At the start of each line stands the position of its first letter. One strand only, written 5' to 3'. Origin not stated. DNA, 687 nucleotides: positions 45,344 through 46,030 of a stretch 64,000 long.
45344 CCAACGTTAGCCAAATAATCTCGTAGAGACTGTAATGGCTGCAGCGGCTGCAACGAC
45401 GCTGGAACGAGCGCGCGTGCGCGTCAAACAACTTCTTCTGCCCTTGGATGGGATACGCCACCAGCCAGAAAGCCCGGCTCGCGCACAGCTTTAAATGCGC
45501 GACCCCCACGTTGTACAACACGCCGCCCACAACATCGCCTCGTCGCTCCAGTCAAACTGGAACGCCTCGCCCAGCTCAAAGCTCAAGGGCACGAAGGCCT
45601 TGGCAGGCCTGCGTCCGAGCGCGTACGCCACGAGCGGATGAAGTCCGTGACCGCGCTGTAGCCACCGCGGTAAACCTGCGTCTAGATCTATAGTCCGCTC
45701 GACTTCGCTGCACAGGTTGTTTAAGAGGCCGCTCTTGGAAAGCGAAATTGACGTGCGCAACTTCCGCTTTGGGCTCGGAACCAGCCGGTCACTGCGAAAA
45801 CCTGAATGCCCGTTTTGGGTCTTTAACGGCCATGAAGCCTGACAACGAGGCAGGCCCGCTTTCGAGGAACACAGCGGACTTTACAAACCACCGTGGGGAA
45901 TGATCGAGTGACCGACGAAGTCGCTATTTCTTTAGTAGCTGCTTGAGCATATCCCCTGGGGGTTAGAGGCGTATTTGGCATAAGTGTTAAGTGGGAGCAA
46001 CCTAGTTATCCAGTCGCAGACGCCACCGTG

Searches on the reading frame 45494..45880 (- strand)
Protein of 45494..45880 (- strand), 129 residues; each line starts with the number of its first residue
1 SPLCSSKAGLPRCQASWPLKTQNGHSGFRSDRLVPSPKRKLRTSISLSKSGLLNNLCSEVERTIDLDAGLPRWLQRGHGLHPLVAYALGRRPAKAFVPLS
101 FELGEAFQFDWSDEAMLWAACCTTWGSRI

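Call 105: search_protein_families(library=pfam, proteins=[window:45494-45880:-], max_evalue=0.1)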
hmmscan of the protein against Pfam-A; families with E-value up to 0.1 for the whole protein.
seq(129 aa): 1 family
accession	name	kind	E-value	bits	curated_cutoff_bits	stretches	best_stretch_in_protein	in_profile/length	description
PF06029.17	AlkA_N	-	0.079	13.6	26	1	38-91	56-112/118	AlkA N-terminal domain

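Call 106: search_dna_similar(query=window:45494-45880:-, collection=plasmids, mode=protein, max_rows=8, max_evalue=0.001)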
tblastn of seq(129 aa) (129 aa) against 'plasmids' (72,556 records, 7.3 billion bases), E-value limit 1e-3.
Records with a match: 147; places in all: 182; records where one place covers at least 80% of the query: 0.
Best place of each record, by identity: 80-90% 7; 60-80% 136; <60% 4.
By first word of the organism name: Pseudomonas 84; Klebsiella 10; Variovorax 7; uncultured 7; Enterobacter 4; Burkholderia 4; Stutzerimonas 3; Caballeronia 3; Paraburkholderia 3; Polaromonas 2; and 17 more.
By predicted mobility (MOB-suite, as given by PLSDB): conjugative 79; non-mobilizable 52; mobilizable 16.
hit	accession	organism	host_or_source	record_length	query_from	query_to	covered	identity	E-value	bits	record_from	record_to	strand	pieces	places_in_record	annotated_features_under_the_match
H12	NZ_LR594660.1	Variovorax sp. PBL-H6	linuron-contaminated soil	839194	65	117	39%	90.0%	3e-14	101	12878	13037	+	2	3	istA: IS21 family transposase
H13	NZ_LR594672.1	Variovorax sp. PBL-E5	linuron-contaminated soil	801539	65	117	39%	90.0%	3e-14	101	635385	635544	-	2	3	istA: IS21 family transposase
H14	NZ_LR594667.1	Variovorax sp. SRS16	linuron-contaminated soil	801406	65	117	39%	90.0%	3e-14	101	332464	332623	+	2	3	istA: IS21 family transposase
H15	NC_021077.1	Comamonas sp. 7D-2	contaminated soil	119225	70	117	37%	70.0%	6e-8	79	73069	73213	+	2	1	istA: IS21 family transposase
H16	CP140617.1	Stutzerimonas stutzeri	sewage sludge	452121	65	117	37%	64.6%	3e-5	70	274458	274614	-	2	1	none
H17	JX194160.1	uncultured bacterium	-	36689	37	117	63%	37.6%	4e-5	49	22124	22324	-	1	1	istA: putative integrase transposase catalytic core IstA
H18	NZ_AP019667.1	Klebsiella pneumoniae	-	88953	65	117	35%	64.4%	5e-4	66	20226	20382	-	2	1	istA: IS21 family transposase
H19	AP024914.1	Enterobacter cloacae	Homo sapiens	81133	65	117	35%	64.4%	5e-4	66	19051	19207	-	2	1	istA: IS21 family transposase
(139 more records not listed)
